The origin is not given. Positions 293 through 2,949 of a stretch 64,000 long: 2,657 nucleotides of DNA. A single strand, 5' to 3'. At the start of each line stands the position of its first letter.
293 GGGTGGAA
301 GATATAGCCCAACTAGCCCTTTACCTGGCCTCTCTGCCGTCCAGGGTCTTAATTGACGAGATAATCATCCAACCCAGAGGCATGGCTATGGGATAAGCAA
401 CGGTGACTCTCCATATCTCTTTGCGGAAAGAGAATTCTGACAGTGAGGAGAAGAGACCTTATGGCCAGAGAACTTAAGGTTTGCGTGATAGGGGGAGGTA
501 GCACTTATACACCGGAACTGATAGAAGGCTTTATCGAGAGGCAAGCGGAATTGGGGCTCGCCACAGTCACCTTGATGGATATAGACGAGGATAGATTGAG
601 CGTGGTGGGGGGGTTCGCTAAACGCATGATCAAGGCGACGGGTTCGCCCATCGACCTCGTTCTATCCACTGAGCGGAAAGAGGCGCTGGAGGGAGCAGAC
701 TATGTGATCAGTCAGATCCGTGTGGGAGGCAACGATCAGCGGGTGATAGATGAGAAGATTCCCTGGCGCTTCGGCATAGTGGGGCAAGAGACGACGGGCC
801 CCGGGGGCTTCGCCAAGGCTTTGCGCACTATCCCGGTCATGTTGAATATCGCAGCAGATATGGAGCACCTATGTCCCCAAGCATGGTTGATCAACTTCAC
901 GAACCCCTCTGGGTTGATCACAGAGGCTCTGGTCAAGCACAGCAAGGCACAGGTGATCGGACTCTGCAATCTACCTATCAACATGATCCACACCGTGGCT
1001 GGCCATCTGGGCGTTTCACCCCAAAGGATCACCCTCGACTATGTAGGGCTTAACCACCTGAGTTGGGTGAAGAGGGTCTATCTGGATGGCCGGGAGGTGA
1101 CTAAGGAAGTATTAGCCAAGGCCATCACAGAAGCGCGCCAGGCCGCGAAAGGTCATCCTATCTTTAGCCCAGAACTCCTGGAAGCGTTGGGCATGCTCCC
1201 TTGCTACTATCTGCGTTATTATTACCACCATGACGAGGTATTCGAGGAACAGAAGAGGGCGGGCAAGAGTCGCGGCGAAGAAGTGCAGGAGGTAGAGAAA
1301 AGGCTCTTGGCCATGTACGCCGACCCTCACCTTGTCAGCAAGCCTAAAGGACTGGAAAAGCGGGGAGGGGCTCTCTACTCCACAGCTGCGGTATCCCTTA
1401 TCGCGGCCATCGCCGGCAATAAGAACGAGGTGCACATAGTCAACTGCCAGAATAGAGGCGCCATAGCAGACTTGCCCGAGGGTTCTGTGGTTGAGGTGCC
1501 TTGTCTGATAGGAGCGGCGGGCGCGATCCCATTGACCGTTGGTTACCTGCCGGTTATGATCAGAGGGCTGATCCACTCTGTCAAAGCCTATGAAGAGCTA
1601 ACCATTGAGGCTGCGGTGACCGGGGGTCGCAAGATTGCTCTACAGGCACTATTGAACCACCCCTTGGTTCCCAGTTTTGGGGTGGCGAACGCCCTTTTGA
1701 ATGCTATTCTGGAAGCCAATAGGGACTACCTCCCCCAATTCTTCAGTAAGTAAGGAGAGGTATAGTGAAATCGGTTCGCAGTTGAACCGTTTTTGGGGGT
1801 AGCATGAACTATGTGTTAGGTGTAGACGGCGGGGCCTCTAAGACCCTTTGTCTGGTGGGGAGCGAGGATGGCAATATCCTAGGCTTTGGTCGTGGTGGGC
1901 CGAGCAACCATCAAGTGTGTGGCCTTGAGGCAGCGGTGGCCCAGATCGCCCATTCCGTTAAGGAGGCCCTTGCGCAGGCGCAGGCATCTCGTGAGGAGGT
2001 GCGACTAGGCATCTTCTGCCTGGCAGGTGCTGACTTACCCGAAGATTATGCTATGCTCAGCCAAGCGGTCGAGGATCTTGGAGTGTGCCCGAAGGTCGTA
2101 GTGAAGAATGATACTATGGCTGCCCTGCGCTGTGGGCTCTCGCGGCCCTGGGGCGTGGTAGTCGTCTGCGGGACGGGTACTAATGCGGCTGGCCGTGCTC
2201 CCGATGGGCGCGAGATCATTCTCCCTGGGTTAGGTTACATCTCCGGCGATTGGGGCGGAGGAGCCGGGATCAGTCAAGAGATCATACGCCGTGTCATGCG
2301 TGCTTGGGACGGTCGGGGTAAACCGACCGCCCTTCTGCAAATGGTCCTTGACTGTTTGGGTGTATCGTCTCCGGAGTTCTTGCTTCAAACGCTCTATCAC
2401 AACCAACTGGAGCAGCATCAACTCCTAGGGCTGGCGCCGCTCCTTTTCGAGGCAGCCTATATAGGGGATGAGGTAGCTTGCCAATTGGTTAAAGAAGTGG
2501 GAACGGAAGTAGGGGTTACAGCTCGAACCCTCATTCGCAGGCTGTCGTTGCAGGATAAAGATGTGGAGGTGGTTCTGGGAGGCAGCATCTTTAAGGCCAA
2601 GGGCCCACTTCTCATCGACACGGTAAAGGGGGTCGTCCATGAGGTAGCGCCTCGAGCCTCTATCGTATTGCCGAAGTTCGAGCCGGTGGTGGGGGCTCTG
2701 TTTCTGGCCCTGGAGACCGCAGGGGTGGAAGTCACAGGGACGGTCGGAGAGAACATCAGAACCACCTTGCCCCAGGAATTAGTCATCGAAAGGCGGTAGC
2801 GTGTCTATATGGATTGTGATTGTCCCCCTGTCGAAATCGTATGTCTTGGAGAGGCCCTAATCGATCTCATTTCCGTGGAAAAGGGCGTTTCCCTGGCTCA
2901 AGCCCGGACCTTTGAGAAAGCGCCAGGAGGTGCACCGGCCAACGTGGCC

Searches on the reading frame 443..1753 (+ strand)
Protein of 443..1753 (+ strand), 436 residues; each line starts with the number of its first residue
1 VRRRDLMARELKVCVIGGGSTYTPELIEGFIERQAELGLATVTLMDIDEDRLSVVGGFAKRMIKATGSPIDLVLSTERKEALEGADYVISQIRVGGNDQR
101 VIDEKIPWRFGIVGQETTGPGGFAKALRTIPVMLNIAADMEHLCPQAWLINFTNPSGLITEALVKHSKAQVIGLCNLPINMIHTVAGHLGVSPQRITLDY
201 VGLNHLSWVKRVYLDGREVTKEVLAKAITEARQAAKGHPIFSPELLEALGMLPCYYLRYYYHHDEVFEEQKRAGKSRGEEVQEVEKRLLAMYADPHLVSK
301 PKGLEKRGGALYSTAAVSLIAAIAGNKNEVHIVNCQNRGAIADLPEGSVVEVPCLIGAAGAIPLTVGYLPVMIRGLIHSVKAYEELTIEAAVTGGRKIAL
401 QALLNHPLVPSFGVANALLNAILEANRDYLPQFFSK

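Call 59: search_protein_families(library=pfam, proteins=[window:443-1753:+], max_evalue=0.0001)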
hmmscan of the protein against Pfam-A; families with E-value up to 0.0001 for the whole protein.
window:443-1753:+ (436 aa): 2 families
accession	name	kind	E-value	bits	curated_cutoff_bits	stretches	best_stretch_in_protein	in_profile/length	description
PF11975.13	Glyco_hydro_4C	-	2.2e-59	201.4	24.1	1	200-409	1-211/211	Family 4 glycosyl hydrolase C-terminal domain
PF02056.22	Glyco_hydro_4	-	1.4e-58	197.9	23.2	1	12-189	1-181/183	Family 4 glycosyl hydrolase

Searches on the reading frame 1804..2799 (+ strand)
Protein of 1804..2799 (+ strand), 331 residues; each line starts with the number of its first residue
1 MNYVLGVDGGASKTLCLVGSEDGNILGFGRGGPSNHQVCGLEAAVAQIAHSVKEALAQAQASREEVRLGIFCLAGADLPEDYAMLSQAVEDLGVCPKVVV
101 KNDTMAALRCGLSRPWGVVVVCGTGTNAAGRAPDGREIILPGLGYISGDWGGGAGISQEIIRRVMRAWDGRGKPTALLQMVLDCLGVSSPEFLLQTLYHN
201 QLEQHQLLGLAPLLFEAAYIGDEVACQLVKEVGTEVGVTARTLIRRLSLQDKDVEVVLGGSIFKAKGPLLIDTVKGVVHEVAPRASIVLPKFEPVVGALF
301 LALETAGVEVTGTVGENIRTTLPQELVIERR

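Call 59: search_protein_families(library=pfam, proteins=[window:1804-2799:+], max_evalue=0.0001)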
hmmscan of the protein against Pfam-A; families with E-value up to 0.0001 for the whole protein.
window:1804-2799:+ (331 aa): 1 family
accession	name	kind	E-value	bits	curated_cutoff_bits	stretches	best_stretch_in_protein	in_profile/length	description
PF01869.26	BcrAD_BadFG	-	1.1e-31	110.8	31.5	1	5-302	1-271/271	BadF/BadG/BcrA/BcrD ATPase family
